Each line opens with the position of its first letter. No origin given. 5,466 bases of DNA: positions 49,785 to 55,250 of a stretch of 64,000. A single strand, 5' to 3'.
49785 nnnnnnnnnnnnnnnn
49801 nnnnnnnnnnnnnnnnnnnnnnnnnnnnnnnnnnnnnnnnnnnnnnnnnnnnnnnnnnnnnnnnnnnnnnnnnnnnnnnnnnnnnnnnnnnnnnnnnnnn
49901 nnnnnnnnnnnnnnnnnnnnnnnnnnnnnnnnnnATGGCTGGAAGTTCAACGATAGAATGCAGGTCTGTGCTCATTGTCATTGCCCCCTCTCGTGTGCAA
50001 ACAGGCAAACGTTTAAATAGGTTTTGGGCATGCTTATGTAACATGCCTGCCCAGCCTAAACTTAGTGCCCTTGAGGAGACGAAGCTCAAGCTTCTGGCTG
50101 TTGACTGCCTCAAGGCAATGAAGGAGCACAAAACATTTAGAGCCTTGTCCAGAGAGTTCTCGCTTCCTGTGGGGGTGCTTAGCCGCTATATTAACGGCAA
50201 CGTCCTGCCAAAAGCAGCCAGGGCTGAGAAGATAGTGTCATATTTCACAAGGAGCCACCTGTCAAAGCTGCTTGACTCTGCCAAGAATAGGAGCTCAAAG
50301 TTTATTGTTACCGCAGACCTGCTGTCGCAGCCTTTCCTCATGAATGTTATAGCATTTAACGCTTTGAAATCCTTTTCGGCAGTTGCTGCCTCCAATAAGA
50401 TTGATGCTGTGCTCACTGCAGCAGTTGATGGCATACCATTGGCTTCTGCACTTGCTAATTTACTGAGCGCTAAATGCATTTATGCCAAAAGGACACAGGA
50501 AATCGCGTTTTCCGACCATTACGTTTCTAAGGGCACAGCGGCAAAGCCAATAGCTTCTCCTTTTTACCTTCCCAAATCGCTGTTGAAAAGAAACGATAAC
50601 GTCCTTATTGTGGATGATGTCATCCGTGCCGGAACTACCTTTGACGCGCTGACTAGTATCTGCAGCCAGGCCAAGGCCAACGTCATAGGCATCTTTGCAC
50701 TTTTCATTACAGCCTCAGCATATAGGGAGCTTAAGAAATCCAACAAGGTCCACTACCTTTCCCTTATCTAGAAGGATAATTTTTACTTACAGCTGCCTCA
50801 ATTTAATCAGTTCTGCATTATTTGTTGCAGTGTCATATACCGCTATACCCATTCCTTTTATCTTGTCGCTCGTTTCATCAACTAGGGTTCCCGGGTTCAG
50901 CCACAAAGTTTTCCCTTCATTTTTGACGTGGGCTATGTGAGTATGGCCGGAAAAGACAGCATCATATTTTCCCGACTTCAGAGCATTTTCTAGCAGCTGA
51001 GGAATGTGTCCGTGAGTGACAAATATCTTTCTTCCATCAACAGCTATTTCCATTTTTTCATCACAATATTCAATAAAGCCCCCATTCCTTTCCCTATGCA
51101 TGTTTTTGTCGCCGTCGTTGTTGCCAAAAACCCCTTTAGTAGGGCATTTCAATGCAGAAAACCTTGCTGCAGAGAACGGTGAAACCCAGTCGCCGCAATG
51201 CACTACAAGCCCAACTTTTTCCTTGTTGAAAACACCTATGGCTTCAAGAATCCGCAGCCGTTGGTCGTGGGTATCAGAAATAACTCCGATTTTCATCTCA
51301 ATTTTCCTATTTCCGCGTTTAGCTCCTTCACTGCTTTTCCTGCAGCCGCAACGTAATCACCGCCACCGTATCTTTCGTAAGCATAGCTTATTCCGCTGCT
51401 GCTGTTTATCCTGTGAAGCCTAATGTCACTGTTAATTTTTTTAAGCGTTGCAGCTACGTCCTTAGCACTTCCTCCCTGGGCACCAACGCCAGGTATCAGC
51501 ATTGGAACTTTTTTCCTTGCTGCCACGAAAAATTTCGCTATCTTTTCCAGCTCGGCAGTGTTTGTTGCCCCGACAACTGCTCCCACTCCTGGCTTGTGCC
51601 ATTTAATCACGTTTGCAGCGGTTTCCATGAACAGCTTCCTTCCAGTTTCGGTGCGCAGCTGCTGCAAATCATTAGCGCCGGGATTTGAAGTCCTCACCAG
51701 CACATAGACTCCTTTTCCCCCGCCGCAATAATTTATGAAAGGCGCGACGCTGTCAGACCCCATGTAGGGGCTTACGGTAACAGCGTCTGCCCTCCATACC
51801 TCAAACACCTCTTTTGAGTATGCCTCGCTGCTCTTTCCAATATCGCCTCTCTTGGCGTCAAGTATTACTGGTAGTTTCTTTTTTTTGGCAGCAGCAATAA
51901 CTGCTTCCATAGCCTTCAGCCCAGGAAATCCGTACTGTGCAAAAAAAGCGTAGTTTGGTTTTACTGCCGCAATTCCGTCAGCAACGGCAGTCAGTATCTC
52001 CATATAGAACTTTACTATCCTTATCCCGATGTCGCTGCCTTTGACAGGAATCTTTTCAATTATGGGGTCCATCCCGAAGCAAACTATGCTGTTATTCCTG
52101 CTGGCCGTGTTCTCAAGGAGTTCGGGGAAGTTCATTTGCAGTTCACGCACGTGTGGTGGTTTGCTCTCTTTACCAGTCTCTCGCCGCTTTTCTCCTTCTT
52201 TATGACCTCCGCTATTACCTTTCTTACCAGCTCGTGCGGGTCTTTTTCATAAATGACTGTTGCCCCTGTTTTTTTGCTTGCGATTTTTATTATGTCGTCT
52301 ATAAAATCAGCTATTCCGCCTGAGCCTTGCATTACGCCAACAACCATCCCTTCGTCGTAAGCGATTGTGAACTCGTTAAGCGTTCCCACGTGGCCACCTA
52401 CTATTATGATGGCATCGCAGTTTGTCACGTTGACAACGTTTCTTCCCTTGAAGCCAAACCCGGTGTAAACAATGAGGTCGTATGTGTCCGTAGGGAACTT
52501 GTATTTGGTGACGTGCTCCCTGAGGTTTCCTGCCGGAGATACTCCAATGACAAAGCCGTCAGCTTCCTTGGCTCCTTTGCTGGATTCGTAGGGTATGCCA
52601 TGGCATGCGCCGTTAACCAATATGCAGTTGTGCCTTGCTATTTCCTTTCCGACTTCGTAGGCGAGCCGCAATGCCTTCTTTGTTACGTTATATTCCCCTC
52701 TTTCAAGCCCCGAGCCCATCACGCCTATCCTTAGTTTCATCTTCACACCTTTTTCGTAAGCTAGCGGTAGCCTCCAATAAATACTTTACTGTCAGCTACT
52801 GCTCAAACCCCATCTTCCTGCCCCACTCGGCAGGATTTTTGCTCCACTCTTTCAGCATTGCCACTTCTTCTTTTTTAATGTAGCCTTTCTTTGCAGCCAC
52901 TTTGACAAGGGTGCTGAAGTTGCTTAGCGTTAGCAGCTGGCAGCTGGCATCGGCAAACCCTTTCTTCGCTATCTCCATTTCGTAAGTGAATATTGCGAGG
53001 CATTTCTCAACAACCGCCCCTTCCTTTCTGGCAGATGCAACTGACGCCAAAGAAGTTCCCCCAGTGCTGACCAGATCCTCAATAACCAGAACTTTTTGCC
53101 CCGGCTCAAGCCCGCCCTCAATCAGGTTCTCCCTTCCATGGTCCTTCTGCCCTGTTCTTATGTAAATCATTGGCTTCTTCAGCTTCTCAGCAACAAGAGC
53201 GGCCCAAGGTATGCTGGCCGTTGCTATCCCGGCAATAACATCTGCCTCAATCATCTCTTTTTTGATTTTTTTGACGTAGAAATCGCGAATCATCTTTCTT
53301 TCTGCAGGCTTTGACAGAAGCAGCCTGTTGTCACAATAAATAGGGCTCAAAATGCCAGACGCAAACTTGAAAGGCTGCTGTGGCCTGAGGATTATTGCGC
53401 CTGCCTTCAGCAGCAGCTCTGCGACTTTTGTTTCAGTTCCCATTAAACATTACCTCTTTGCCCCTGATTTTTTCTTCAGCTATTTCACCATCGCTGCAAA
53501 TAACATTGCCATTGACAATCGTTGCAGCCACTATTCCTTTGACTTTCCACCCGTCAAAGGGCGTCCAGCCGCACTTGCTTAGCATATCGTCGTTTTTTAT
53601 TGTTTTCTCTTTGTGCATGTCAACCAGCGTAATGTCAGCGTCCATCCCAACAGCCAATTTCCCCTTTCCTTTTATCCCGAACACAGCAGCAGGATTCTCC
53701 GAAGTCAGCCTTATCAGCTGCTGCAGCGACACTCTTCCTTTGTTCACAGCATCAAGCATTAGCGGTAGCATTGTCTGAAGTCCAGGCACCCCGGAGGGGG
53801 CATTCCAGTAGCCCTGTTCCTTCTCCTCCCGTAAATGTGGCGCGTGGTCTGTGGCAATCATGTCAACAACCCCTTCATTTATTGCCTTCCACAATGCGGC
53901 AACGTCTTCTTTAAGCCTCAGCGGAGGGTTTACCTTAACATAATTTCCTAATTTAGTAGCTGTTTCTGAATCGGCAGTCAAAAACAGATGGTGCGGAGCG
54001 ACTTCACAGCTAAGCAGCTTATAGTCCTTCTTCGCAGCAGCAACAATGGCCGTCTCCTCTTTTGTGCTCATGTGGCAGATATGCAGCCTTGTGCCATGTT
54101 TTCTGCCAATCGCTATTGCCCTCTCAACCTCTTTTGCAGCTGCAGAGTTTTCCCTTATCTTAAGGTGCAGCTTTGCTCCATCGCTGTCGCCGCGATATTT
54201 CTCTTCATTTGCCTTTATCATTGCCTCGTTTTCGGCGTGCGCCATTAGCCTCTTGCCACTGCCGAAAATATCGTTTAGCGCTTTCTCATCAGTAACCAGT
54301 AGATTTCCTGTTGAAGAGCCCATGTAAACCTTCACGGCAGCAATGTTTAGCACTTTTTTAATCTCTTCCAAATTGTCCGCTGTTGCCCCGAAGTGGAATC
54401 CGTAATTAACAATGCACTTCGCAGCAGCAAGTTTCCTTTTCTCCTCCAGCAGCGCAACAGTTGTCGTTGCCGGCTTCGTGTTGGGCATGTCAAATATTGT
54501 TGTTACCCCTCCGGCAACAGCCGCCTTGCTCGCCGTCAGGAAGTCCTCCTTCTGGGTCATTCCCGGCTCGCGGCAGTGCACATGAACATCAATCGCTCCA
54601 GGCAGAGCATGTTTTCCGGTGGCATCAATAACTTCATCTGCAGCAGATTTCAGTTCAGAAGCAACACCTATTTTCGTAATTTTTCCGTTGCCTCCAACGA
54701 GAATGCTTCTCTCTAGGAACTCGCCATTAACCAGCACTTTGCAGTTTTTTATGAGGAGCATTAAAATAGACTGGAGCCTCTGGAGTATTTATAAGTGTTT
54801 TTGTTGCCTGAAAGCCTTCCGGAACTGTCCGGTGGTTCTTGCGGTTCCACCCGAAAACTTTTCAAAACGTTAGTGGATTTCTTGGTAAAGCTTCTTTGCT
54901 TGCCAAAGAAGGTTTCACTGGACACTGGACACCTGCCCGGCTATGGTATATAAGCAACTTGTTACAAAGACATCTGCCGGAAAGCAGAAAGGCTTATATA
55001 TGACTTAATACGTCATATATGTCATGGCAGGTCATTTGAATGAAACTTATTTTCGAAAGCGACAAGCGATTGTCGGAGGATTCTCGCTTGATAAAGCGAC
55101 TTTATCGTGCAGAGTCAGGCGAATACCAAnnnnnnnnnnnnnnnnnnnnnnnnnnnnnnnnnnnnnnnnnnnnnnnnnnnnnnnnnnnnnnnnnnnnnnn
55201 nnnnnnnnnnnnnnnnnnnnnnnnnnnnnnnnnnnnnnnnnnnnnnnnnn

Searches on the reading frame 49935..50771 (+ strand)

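Call 83: search_protein_families(library=pfam, proteins=[window:49935-50771:+], max_evalue=0.0001)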
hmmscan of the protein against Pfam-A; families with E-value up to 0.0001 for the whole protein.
window:49935-50771:+ (278 aa): 1 family
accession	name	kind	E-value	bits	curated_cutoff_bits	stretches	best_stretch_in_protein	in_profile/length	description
PF00156.33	Pribosyltran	-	5.4e-11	42.5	26.3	1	129-274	5-140/158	Phosphoribosyl transferase domain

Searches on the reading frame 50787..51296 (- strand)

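Call 83: search_protein_families(library=pfam, proteins=[window:50787-51296:-], max_evalue=0.0001)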
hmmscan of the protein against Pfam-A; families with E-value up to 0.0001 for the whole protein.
window:50787-51296:- (169 aa): 2 families
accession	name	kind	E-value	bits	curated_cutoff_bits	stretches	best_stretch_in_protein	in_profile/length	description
PF12850.12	Metallophos_2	-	4.2e-34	118.2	27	1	1-156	1-151/154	Calcineurin-like phosphoesterase superfamily domain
PF00149.33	Metallophos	-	5.7e-13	50.2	21.5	1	1-121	1-190/191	Calcineurin-like phosphoesterase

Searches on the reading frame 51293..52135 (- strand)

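Call 83: search_protein_families(library=pfam, proteins=[window:51293-52135:-], max_evalue=0.0001)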
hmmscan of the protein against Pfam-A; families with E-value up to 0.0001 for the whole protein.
window:51293-52135:- (280 aa): 1 family
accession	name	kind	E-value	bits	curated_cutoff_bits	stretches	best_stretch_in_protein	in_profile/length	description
PF00215.30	OMPdecase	-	2.3e-28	100.1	27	1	45-247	16-206/221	Orotidine 5'-phosphate decarboxylase / HUMPS family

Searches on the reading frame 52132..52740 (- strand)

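Call 83: search_protein_families(library=pfam, proteins=[window:52132-52740:-], max_evalue=0.0001)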
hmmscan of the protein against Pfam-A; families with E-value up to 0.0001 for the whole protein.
window:52132-52740:- (202 aa): 1 family
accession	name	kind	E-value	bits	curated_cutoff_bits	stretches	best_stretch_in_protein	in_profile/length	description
PF18306.6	LDcluster4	-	2.1e-42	144.7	26.3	1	2-172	1-151/151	SLOG cluster4 family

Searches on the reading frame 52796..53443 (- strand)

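Call 83: search_protein_families(library=pfam, proteins=[window:52796-53443:-], max_evalue=0.0001)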
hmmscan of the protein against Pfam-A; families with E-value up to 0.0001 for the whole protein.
window:52796-53443:- (215 aa): 1 family
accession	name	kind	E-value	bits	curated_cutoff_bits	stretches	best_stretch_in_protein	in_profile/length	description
PF00156.33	Pribosyltran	-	8.9e-10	38.5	26.3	1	46-143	9-115/158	Phosphoribosyl transferase domain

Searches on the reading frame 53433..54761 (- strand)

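Call 83: search_protein_families(library=pfam, proteins=[window:53433-54761:-], max_evalue=0.0001)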
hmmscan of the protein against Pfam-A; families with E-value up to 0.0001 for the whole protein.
window:53433-54761:- (442 aa): 2 families
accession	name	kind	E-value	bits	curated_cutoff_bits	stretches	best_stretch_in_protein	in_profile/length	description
PF01979.26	Amidohydro_1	-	5e-30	105.3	25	1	53-420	3-344/345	Amidohydrolase family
PF07969.17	Amidohydro_3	-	1.8e-14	54.6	29.7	1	342-421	405-471/472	Amidohydrolase family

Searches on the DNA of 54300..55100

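Call 31: search_rna_families(source=window, start=54300, end=55100, threshold=evalue, max_evalue=1, show_alignments=2)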
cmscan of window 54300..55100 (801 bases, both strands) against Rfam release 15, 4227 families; matches with E-value up to 1: 0.
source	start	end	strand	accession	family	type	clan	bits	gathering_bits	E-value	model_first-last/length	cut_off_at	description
